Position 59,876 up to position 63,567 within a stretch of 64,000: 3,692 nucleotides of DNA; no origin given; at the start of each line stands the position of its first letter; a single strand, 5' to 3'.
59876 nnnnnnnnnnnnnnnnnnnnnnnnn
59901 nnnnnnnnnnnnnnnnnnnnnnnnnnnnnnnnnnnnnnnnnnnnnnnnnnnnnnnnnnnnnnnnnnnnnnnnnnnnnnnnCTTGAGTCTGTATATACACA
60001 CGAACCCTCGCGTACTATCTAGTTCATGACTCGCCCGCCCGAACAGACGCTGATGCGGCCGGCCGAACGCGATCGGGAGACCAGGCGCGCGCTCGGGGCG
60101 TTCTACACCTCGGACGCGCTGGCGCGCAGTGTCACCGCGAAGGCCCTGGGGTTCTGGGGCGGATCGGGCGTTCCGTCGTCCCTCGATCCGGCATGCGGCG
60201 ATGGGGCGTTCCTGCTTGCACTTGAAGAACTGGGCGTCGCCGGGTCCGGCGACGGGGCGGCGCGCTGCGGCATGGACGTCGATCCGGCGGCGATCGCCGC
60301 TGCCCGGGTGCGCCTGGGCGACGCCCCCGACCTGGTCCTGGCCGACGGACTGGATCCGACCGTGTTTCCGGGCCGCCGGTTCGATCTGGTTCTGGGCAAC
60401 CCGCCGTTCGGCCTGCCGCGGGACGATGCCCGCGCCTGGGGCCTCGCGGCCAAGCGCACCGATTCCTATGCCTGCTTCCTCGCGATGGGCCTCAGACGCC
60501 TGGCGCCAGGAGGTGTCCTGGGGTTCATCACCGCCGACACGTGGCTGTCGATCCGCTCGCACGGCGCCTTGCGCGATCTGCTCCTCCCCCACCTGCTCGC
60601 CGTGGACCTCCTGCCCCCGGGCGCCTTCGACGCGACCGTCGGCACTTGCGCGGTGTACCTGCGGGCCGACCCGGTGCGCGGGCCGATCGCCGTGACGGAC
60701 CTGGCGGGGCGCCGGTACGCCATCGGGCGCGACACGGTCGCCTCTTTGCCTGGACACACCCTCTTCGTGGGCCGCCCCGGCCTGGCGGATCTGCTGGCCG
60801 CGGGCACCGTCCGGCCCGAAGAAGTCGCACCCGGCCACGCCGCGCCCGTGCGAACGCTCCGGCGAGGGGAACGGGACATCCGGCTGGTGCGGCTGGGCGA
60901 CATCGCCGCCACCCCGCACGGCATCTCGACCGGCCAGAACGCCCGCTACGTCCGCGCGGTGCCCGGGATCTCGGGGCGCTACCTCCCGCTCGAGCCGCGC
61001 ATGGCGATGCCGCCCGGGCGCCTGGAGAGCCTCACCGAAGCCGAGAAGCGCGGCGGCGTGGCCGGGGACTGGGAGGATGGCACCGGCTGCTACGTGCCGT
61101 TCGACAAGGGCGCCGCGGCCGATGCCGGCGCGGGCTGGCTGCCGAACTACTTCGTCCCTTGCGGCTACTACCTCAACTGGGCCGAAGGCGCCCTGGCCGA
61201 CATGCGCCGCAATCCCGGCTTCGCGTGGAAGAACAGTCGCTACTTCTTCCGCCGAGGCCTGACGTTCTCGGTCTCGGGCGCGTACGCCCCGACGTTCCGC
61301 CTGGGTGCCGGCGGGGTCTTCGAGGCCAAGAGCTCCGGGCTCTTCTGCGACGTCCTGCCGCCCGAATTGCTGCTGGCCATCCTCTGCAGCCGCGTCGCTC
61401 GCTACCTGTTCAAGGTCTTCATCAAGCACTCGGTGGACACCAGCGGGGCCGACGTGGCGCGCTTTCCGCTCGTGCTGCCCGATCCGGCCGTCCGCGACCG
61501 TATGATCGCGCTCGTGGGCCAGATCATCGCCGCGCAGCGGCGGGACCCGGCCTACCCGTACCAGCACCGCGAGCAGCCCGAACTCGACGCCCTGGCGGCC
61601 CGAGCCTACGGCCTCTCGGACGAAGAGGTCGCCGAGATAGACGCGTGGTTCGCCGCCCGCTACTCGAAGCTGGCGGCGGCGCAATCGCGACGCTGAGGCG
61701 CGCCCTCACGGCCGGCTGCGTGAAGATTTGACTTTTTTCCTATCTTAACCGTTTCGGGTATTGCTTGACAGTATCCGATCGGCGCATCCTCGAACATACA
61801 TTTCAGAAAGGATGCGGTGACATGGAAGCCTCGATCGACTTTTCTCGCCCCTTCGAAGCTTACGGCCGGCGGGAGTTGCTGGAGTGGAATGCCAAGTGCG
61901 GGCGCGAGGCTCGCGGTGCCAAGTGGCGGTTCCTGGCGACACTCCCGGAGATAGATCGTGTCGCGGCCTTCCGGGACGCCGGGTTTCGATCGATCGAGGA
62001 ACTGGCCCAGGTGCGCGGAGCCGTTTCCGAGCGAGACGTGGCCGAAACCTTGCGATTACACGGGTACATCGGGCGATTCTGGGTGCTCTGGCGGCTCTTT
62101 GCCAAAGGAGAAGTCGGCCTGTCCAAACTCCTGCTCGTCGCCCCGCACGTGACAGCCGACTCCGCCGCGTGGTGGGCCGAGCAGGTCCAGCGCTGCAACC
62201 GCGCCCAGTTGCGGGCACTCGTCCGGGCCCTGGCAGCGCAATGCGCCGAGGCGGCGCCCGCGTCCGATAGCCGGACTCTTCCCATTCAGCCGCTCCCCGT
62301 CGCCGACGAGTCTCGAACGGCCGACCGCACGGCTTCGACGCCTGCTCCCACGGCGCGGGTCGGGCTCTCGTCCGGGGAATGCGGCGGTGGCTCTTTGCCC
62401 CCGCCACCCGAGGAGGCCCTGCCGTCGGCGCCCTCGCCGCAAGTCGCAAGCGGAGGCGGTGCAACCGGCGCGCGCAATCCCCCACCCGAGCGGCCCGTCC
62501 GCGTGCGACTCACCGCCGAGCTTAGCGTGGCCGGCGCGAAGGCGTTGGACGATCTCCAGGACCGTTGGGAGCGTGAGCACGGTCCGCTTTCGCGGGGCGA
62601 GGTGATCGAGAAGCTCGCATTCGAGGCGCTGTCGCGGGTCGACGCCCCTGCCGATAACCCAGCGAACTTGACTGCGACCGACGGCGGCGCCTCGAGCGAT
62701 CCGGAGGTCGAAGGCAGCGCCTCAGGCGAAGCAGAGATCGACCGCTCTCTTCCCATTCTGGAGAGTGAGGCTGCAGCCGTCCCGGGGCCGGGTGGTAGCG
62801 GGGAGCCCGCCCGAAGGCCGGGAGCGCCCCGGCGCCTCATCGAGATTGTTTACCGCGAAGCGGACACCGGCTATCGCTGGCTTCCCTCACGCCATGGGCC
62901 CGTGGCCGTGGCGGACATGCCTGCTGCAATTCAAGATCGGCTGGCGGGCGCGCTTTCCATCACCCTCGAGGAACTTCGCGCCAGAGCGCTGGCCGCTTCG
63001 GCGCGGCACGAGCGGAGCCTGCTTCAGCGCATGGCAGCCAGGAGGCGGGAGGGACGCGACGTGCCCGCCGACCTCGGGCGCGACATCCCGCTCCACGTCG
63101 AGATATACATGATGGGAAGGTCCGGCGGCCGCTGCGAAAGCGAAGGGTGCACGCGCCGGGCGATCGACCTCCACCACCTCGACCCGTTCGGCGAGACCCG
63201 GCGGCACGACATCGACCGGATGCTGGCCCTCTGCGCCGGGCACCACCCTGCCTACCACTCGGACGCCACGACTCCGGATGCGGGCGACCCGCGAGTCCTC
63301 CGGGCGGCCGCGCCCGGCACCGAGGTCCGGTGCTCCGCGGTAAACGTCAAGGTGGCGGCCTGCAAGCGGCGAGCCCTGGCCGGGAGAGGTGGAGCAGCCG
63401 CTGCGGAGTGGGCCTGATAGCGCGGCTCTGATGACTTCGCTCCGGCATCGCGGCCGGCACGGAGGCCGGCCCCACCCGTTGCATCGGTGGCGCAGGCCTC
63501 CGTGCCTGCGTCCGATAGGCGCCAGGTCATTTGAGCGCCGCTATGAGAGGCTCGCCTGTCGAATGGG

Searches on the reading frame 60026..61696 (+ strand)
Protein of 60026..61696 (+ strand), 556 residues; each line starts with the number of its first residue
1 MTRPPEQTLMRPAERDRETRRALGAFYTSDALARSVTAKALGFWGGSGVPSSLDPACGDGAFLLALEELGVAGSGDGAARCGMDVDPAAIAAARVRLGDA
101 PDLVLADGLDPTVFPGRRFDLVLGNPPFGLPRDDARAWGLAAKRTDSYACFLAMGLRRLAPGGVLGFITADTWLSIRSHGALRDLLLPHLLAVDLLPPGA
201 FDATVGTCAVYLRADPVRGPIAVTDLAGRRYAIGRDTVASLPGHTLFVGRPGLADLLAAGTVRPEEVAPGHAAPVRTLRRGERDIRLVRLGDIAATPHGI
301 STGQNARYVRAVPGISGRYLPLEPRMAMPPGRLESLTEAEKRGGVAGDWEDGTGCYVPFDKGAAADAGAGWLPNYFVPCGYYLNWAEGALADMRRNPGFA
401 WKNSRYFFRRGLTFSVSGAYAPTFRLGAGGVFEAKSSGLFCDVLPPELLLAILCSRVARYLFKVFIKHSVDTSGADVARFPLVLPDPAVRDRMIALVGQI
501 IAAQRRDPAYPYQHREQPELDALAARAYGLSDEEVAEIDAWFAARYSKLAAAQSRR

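Call 3: search_protein_families(library=pfam, proteins=[window:60026-61696:+], max_evalue=0.1)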
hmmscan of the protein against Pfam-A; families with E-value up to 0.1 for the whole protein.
window:60026-61696:+ (556 aa): 5 families
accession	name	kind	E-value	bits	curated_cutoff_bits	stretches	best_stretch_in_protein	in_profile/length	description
PF07669.17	Eco57I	-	2.7e-09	37.8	25.3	1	117-185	73-149/171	Eco57I restriction-modification methylase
PF02384.22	N6_Mtase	-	0.00042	20.2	20.4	1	20-202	22-219/311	N-6 DNA Methylase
PF13649.12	Methyltransf_25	-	0.0011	20.1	27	1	53-126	2-73/97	Methyltransferase domain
PF08241.18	Methyltransf_11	-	0.0015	19.6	21.2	1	53-123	1-65/95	Methyltransferase domain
PF08242.18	Methyltransf_12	-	0.011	16.9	30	1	53-123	1-70/98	Methyltransferase domain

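Call 4: search_protein_families(library=ncbifam, proteins=[window:60026-61696:+], max_evalue=0.1)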
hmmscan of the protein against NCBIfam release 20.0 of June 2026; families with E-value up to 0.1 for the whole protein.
window:60026-61696:+ (556 aa): 4 families
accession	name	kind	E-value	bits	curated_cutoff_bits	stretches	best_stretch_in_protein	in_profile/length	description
NF033452.1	BREX_1_MTaseX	exception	9.1e-15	53.6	500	2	375-507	747-883/1210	BREX-1 system adenine-specific DNA-methyltransferase PglX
NF033455.1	BREX_6_MTaseX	exception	5.5e-10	37.4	900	2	118-204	554-646/1319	BREX-6 system adenine-specific DNA-methyltransferase PglX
NF033454.1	BREX_5_MTaseX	exception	0.0019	15.8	900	1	349-514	715-877/1404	BREX-5 system adenine-specific DNA-methyltransferase PglX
TIGR02987.1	met_A_Alw26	exception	0.094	11.4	353.5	0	22-65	2-48/523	Alw26I/Eco31I/Esp3I family type II restriction adenine-specific DNA-methyltransferase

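Call 42: search_protein_families(library=padloc, proteins=[window:60026-61696:+], max_evalue=0.01)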
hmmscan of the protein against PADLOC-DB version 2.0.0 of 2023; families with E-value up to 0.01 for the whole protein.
window:60026-61696:+ (556 aa): 29 families (the best 25 are shown)
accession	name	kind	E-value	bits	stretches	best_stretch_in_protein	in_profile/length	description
PDLC03347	MTase_II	-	2.8e-18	63.9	2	356-532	304-471/488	Type II methyltransferase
PDLC04134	mad2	-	2e-17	61.2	1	20-220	267-453/492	mads_2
PDLC03348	MTase_II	-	2.1e-17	60.9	2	116-212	344-448/727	Type II methyltransferase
PDLC02527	PglX|PglXI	-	5.1e-14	49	2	117-214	555-658/1332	PglX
PDLC03293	MTase_II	-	8.9e-13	45.8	1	10-186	3-179/427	Type II methyltransferase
PDLC03338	MTase_II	-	8.9e-12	42.5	2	104-187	233-318/604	Type II methyltransferase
PDLC02523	PglX|PglXI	-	1.1e-11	41.3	1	118-483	561-905/1428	PglX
PDLC03226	MTase_II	-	3.6e-11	40.4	1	19-194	12-211/579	Type II methyltransferase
PDLC02521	PglX|PglXI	-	5.3e-11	39.2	2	396-507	743-853/1174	PglX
PDLC03600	REase_MTase_IIG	-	1.9e-10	37.3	2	290-507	672-865/1205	Type IIG restriction enzyme-methyltransferase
PDLC03612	REase_MTase_IIG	-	2.7e-08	30.5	1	447-538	1144-1243/1247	Type IIG restriction enzyme-methyltransferase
PDLC02516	PglX|PglXI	-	4.4e-08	30.2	1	402-506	151-256/593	PglX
PDLC03357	MTase_II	-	8.6e-08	29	1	18-204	115-321/620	Type II methyltransferase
PDLC03311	MTase_II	-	4.4e-07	27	1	20-210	13-203/464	Type II methyltransferase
PDLC03313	MTase_II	-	9.2e-07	25.7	1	118-186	144-220/563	Type II methyltransferase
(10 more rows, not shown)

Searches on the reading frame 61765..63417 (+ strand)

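Call 3: search_protein_families(library=pfam, proteins=[window:61765-63417:+], max_evalue=0.1)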
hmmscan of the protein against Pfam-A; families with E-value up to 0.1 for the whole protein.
window:61765-63417:+ (550 aa): 1 family
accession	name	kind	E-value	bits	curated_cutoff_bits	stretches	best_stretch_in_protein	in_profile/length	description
PF16786.11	RecA_dep_nuc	-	0.0037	17.8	26.9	1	457-505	20-66/103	Recombination enhancement, RecA-dependent nuclease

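Call 4: search_protein_families(library=ncbifam, proteins=[window:61765-63417:+], max_evalue=0.1)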
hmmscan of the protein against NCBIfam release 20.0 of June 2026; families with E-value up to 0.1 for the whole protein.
window:61765-63417:+ (550 aa): 0 families

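Call 42: search_protein_families(library=padloc, proteins=[window:61765-63417:+], max_evalue=0.01)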
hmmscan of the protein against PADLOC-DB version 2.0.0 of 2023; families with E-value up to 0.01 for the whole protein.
window:61765-63417:+ (550 aa): 1 family
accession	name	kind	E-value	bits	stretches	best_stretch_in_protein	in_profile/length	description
PDLC00746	Effector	-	0.0036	14.4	1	437-467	13-43/389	Endonuclease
